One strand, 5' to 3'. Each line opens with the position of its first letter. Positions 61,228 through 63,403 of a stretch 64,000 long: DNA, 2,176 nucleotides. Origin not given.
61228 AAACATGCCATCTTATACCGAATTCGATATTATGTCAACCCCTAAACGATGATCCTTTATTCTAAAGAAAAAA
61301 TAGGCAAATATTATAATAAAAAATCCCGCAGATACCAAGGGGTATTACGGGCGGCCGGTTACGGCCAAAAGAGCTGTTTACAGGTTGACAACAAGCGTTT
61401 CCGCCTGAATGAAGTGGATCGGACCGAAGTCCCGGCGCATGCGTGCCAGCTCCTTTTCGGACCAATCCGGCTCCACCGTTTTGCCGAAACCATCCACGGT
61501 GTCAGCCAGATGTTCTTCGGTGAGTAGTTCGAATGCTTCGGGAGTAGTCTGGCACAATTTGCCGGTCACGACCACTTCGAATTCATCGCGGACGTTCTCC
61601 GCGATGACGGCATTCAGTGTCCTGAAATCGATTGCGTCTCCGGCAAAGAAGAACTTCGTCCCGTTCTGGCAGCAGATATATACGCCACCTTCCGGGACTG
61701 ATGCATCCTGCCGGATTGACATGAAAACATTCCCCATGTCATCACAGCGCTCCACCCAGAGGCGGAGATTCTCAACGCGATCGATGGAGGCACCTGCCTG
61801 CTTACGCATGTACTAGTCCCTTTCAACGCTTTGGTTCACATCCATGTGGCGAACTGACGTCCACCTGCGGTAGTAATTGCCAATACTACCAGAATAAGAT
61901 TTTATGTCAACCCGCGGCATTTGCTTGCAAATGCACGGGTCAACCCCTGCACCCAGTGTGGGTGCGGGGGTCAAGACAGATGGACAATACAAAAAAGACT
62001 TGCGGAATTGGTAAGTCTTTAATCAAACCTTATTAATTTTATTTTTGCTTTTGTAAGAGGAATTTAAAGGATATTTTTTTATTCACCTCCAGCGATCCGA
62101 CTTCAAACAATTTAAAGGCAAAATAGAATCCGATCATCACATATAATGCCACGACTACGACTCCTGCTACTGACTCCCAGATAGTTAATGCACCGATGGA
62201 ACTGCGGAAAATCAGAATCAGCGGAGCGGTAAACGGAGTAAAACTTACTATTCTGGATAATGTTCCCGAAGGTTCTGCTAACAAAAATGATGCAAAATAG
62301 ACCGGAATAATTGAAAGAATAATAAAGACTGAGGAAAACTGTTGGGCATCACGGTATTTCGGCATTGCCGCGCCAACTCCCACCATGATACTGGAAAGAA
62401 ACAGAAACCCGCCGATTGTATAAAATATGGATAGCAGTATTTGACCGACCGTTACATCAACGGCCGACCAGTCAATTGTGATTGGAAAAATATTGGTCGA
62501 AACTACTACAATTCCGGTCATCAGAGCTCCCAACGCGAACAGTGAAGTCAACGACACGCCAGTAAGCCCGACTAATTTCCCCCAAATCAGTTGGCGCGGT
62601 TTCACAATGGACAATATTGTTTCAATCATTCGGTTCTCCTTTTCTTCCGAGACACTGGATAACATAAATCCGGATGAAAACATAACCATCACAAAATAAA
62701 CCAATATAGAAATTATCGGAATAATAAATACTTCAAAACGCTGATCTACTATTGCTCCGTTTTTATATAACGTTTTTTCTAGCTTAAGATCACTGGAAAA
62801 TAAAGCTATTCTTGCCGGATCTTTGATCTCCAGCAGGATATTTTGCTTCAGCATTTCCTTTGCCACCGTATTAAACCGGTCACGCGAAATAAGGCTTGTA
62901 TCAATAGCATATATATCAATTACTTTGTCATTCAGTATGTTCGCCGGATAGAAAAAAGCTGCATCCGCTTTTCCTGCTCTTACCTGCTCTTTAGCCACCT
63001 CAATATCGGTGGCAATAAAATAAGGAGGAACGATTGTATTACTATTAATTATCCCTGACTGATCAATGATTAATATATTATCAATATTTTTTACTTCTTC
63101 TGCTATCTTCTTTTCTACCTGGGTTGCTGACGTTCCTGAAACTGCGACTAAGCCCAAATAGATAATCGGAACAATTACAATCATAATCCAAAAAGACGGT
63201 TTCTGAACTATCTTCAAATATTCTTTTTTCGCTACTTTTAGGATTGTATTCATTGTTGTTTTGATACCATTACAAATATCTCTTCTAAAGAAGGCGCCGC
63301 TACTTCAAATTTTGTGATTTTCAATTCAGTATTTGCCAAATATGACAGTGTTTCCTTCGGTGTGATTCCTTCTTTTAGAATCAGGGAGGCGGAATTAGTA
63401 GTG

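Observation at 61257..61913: A GC-rich gene is inserted just upstream of pilB with a 12-bp target-site-like duplication that copies the promoter -35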

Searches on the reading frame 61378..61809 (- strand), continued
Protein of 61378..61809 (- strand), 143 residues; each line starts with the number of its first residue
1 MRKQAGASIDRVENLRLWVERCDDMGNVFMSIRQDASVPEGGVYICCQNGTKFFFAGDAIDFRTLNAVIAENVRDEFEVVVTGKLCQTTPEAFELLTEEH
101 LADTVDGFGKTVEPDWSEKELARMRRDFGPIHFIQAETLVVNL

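Call 71: fold_search(model_id=the predicted structure, library=pdb)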
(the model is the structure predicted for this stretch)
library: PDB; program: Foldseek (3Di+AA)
matches with E <= 10: 581; with E <= 0.001: 0
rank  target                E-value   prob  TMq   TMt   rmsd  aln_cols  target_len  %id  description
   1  8b2n_B                1.2e-02  0.99  0.36  0.51   7.1       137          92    9  Potempin A (PotA) from Tannerella forsythia in complex with the catalytic domain of human MMP-12 (released 2022-12-21)
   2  8b2n_D                1.6e-02  0.99  0.36  0.49   6.6       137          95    8  Potempin A (PotA) from Tannerella forsythia in complex with the catalytic domain of human MMP-12 (released 2022-12-21)
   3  4glv_B                5.7e-02  0.38  0.25  0.32  10.3       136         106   13  OBody AM3L09 bound to hen egg-white lysozyme (released 2013-08-21)
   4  4glv_H                6.4e-02  0.35  0.25  0.32  10.3       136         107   13  OBody AM3L09 bound to hen egg-white lysozyme (released 2013-08-21)
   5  1ue6_C                8.2e-02  0.54  0.31  0.38  10.0       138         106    8  Crystal structure of the single-stranded dna-binding protein from mycobacterium tuberculosis (released 2004-02-10)
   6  3tqy_A                8.7e-02  0.57  0.34  0.42  12.4       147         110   12  Structure of a single-stranded DNA-binding protein (ssb), from Coxiella burnetii (released 2011-09-21)
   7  6cqm_F                9.2e-02  0.33  0.26  0.34  12.3       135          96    7  Crystal Structure of mitochondrial single-stranded DNA binding proteins from S. cerevisiae, Rim1 (Form2) (released 2018-05-30)
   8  6cqo_H                1.2e-01  0.30  0.26  0.37   5.8        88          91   11  Crystal Structure of mitochondrial single-stranded DNA binding proteins from S. cerevisiae (SeMet Labeled), Rim1 (Form (released 2018-05-30)
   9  6wom_A                1.5e-01  0.23  0.24  0.08  11.5       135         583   13  Crystal structure of Aspartyl-tRNA ligase from Elizabethkingia sp. (released 2020-05-13)
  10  9qdj                  1.7e-01  0.69  0.34  0.13   8.3       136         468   12  CRYSTAL STRUCTURE OF LYSYL-TRNA SYNTHETASE FROM Mycobacterium tuberculosis COMPLEXED WITH L-LYSINE AND INHIBITOR DDD0188 (released 2025-08-13)
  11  4gn5_A                1.7e-01  0.30  0.27  0.31   8.3       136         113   10  OBody AM3L15 bound to hen egg-white lysozyme (released 2013-08-21)
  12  3f2c_A                1.9e-01  0.54  0.34  0.07   8.9       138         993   10  DNA Polymerase PolC from Geobacillus kaustophilus complex with DNA, dGTP and Mn (released 2009-01-20)
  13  6aqg_C                1.9e-01  0.44  0.31  0.11   9.1       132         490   11  Crystal Structure of Lysyl-tRNA Synthetase from Mycobacterium ulcerans complexed with L-lysine and Cladosporin (released 2017-08-30)
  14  6cqo_B                1.9e-01  0.38  0.28  0.39  12.7       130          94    8  Crystal Structure of mitochondrial single-stranded DNA binding proteins from S. cerevisiae (SeMet Labeled), Rim1 (Form (released 2018-05-30)
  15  1sru_C                1.9e-01  0.20  0.24  0.30   5.6        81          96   14  Crystal structure of full length E. coli SSB protein (released 2004-08-03)
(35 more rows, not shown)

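Call 87: find_encoding_contigs(protein=P0002, flank=10000, max_places=2)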
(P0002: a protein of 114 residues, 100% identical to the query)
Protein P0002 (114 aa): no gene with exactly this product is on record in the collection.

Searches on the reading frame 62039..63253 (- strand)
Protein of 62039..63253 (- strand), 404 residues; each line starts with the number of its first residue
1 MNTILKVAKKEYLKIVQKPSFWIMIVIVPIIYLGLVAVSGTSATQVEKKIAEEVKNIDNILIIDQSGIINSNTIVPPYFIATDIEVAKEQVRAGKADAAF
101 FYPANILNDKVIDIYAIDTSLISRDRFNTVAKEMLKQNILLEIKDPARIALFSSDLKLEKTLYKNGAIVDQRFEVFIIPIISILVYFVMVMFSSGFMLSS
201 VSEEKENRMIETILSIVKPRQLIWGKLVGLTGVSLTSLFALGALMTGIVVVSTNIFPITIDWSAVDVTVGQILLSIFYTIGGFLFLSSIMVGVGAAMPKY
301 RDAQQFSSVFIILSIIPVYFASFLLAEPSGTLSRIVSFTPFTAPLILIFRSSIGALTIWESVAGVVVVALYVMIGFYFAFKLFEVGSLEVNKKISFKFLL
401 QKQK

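Call 5: search_protein_families(library=pfam, proteins=[window:62039-63253:-], max_evalue=1)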
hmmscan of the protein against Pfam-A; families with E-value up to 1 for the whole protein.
window:62039-63253:- (404 aa): 4 families
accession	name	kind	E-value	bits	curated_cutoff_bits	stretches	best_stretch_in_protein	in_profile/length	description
PF12698.13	ABC2_membrane_3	-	4.7e-29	102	31.6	1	20-380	2-344/347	ABC-2 family transporter protein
PF12679.13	ABC2_membrane_2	-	1.8e-14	54.1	27.2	1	6-354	2-244/283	ABC-2 family transporter protein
PF08218.17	Citrate_ly_lig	-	0.05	13.7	20.9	1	47-92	47-92/182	Citrate lyase ligase C-terminal domain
PF13800.11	Sigma_reg_N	-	0.21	12.3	26.3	1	171-219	11-59/91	Sigma factor regulator N-terminal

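Call 88: find_encoding_contigs(protein=window:62039-63253:-, flank=10000, max_places=2)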
Protein window:62039-63253:- (404 aa): 2 contigs read that carry it; 2 places shown.
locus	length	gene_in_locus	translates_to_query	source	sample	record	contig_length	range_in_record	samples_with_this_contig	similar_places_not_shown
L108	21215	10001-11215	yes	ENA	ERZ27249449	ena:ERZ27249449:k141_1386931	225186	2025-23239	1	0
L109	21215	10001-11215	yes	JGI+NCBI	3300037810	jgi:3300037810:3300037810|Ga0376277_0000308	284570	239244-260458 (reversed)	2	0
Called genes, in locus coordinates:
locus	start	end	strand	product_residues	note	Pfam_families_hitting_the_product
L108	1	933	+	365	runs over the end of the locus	PF20686:CsoSCA_cat (weak)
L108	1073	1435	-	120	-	PF01740:STAS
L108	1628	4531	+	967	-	PF00580:UvrD-helicase, PF01443:Viral_helicase1 (faint), PF13245:AAA_19, PF13361:UvrD_C, PF13538:UvrD_C_2 (faint), PF12705:PDDEXK_1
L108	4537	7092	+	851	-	PF00690:Cation_ATPase_N, PF00122:E1-E2_ATPase, PF00702:Hydrolase, PF13246:Cation_ATPase, PF00689:Cation_ATPase_C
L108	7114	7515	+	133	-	-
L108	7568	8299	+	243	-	PF00485:PRK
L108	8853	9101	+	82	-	PF14242:DUF4342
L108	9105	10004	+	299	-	PF02463:SMC_N, PF00005:ABC_tran, PF13304:AAA_21, PF13732:DrrA1-3_C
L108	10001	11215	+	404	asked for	PF12679:ABC2_membrane_2, PF12698:ABC2_membrane_3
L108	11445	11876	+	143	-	-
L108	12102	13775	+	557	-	PF05157:MshEN, PF00437:T2SSE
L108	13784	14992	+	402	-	PF00482:T2SSF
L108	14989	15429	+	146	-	PF07963:N_methyl (weak)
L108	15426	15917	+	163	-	-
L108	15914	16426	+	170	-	-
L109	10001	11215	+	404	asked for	PF12679:ABC2_membrane_2, PF12698:ABC2_membrane_3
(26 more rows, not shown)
